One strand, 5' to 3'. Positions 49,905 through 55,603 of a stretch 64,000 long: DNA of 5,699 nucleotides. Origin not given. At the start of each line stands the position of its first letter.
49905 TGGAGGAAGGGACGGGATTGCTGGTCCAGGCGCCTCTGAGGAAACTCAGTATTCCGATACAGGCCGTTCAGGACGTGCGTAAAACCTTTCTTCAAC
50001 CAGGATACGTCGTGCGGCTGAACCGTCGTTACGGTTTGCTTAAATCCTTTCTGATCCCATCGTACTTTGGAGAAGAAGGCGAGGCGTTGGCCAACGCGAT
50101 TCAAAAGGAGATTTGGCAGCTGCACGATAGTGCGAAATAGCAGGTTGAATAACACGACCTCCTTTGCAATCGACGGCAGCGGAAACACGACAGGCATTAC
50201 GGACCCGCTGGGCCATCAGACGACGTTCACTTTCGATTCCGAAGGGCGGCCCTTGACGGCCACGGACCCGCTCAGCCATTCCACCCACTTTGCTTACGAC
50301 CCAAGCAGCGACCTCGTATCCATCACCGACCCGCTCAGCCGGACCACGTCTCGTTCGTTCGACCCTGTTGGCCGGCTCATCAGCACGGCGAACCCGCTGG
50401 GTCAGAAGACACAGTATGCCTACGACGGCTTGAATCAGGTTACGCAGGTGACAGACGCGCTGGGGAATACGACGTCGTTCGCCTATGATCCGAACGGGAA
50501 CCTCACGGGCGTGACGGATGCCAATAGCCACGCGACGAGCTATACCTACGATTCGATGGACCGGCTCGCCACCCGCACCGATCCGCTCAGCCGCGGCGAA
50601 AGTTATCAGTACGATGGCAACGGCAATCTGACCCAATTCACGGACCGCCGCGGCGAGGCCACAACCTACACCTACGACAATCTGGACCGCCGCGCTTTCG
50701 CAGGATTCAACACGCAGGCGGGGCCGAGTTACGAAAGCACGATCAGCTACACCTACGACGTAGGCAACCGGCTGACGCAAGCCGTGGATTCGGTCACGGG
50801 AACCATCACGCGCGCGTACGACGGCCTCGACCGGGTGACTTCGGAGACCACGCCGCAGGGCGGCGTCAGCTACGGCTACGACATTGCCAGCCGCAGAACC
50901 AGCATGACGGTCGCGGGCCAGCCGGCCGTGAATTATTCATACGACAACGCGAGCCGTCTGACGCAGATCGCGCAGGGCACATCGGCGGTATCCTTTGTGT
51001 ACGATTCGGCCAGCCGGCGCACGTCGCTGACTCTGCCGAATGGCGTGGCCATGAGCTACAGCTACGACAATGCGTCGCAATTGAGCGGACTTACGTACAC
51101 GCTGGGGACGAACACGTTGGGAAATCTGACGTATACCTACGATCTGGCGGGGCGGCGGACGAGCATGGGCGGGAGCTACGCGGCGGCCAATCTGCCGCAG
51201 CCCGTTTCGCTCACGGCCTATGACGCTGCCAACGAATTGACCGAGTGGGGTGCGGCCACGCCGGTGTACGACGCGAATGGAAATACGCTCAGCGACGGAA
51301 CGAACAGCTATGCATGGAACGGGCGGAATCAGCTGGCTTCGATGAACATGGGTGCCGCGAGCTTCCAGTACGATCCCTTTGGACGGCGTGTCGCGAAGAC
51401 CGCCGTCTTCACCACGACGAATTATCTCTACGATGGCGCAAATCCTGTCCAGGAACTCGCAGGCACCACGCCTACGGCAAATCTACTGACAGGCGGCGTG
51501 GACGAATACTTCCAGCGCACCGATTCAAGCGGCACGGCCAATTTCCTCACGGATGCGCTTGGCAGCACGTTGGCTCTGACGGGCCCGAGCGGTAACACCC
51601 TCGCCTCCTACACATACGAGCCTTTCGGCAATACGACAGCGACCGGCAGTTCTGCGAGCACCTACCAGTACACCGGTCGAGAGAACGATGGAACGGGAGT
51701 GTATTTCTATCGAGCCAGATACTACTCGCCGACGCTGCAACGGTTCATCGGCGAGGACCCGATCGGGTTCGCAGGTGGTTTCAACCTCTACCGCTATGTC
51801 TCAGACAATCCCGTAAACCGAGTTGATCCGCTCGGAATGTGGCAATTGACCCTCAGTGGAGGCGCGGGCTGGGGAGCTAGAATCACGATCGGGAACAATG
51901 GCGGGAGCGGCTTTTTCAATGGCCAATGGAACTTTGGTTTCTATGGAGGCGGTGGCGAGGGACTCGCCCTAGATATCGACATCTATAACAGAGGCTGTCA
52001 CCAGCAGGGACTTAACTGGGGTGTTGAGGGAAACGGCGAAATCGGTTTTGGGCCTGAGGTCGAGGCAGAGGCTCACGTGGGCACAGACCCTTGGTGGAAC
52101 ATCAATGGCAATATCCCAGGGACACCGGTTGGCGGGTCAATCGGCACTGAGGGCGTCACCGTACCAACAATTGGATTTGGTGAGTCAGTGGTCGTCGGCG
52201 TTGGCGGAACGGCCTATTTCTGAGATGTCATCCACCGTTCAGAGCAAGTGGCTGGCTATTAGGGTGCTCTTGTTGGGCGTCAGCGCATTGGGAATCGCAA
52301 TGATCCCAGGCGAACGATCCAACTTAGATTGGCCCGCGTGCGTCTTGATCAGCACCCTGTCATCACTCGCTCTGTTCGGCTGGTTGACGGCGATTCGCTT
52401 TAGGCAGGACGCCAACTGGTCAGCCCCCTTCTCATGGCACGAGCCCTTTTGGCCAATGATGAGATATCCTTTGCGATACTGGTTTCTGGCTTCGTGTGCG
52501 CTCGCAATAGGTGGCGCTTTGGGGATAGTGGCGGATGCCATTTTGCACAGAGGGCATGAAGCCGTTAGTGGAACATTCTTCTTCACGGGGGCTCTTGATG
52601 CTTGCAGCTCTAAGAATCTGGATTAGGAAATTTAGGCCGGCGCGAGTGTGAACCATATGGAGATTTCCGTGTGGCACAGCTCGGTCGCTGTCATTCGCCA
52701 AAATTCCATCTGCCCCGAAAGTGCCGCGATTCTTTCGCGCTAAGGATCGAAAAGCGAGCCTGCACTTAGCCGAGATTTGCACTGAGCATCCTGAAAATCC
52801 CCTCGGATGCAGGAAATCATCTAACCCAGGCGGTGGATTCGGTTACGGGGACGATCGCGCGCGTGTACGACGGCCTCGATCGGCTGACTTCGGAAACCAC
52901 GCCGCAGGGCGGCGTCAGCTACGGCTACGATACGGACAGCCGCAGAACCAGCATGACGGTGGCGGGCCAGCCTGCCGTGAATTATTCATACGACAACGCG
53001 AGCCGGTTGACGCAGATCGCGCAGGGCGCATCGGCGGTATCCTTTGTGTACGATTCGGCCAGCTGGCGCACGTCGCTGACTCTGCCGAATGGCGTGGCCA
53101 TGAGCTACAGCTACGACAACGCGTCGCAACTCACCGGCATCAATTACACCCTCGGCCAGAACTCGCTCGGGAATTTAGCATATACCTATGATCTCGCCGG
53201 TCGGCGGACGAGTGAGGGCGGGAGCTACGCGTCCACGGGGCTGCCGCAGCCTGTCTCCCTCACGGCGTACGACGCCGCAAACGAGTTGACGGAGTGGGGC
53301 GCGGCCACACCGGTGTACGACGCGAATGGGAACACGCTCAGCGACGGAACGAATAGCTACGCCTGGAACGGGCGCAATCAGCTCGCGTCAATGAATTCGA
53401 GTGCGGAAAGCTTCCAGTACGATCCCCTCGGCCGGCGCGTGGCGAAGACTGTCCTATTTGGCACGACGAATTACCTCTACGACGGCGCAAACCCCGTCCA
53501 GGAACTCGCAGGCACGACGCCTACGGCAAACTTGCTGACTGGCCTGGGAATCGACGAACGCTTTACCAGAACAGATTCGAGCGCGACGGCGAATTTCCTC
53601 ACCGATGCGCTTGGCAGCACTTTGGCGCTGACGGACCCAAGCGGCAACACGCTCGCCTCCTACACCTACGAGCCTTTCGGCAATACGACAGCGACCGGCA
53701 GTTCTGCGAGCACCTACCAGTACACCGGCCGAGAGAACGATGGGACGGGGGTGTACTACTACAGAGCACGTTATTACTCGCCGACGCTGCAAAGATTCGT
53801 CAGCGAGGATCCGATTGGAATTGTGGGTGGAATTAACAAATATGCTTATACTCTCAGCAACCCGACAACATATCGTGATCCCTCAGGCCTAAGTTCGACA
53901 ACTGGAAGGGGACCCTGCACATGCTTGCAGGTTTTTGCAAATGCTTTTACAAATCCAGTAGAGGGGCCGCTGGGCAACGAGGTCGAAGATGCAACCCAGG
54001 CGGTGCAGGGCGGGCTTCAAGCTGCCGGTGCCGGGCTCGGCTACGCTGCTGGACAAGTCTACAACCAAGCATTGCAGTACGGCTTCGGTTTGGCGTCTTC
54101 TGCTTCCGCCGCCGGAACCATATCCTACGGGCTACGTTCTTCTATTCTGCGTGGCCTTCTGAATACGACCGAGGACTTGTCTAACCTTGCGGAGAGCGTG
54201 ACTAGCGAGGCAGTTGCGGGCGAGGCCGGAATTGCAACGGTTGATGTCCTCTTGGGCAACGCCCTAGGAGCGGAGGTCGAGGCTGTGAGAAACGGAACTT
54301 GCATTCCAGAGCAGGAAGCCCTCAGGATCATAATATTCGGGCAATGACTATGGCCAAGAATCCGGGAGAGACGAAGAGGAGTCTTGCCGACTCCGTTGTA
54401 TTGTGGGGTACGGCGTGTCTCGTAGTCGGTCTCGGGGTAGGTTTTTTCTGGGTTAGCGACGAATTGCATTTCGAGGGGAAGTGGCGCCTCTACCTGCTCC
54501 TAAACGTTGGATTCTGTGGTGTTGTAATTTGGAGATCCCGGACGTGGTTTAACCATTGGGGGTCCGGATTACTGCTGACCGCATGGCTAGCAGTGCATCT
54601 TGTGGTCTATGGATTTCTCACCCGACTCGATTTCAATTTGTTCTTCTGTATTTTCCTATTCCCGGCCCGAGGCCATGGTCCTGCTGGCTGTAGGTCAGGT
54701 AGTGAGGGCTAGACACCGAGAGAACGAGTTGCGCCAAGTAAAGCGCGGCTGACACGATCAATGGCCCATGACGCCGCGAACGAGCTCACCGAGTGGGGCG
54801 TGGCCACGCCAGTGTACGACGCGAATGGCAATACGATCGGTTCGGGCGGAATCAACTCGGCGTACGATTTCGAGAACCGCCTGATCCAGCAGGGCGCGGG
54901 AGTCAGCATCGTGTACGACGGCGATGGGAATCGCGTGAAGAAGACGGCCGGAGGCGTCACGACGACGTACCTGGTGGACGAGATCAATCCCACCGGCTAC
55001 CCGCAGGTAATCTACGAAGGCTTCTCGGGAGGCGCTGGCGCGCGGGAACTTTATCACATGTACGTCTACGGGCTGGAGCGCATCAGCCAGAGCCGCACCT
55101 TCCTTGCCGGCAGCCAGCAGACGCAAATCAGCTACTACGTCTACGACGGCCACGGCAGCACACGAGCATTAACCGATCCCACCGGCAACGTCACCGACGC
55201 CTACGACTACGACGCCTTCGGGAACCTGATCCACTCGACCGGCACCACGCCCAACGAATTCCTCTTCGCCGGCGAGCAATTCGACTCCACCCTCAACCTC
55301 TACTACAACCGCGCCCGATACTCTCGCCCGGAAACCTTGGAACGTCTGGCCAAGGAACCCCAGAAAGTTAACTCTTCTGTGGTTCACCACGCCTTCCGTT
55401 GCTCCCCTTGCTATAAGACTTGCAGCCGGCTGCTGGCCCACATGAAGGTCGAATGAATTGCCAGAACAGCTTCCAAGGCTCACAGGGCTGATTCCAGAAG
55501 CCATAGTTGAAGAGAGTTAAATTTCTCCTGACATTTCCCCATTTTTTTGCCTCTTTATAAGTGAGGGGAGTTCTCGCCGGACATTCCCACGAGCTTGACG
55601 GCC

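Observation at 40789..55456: Array of eight start-less orphan Rhs-CT cassettes (seven with immunity partners; ~14.7 kb) downstream of one expressed Rhs gene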

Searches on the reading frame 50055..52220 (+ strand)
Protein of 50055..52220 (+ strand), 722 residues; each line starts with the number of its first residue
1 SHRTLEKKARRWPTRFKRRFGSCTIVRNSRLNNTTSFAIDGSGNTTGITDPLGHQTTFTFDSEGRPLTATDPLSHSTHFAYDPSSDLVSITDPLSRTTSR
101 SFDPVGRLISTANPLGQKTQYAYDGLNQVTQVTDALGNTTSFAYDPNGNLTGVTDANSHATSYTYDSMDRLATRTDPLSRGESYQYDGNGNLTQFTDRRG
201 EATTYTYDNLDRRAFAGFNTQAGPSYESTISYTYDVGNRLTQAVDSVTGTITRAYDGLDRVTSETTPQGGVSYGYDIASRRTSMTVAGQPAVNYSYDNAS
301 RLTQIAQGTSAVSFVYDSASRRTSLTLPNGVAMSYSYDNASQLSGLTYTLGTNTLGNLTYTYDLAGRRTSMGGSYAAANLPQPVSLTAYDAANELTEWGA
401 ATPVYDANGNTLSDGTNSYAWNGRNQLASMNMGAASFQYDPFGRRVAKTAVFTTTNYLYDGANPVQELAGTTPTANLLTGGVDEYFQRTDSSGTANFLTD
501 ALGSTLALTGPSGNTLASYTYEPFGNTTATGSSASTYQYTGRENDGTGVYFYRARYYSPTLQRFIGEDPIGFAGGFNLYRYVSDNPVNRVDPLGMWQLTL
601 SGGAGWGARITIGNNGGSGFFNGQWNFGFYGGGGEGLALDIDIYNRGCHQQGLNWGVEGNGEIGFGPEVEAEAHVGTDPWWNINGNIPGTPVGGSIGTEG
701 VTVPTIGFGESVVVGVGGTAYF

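Call 7: search_protein_families(library=pfam, proteins=[window:50055-52220:+], max_evalue=0.01)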
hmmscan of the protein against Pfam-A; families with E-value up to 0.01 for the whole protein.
window:50055-52220:+ (722 aa): 1 family
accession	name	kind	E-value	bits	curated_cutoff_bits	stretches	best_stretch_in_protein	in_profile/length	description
PF05593.20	RHS_repeat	-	1.8e-62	207.1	22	9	144-178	1-35/38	RHS Repeat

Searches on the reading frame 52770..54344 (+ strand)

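Call 7: search_protein_families(library=pfam, proteins=[window:52770-54344:+], max_evalue=0.01)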
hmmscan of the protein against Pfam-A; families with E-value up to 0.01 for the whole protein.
window:52770-54344:+ (525 aa): 1 family
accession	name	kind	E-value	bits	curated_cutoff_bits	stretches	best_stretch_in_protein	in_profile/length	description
PF05593.20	RHS_repeat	-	4.7e-19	68.7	22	2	33-66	1-35/38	RHS Repeat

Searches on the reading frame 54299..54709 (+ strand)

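Call 8: search_protein_families(library=pfam, proteins=[window:54299-54709:+], max_evalue=0.1)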
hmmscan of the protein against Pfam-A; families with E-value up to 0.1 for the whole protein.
window:54299-54709:+ (137 aa): 1 family
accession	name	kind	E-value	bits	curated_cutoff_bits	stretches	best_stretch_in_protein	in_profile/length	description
PF09925.14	DUF2157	-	0.0016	18.6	32.4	1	20-99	24-105/146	Predicted membrane protein (DUF2157)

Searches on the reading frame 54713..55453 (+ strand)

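Call 7: search_protein_families(library=pfam, proteins=[window:54713-55453:+], max_evalue=0.01)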
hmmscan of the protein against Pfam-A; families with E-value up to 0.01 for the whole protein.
window:54713-55453:+ (247 aa): 1 family
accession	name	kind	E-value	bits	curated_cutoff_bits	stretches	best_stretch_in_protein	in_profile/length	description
PF05593.20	RHS_repeat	-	1.1e-05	26.1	22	1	144-176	1-32/38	RHS Repeat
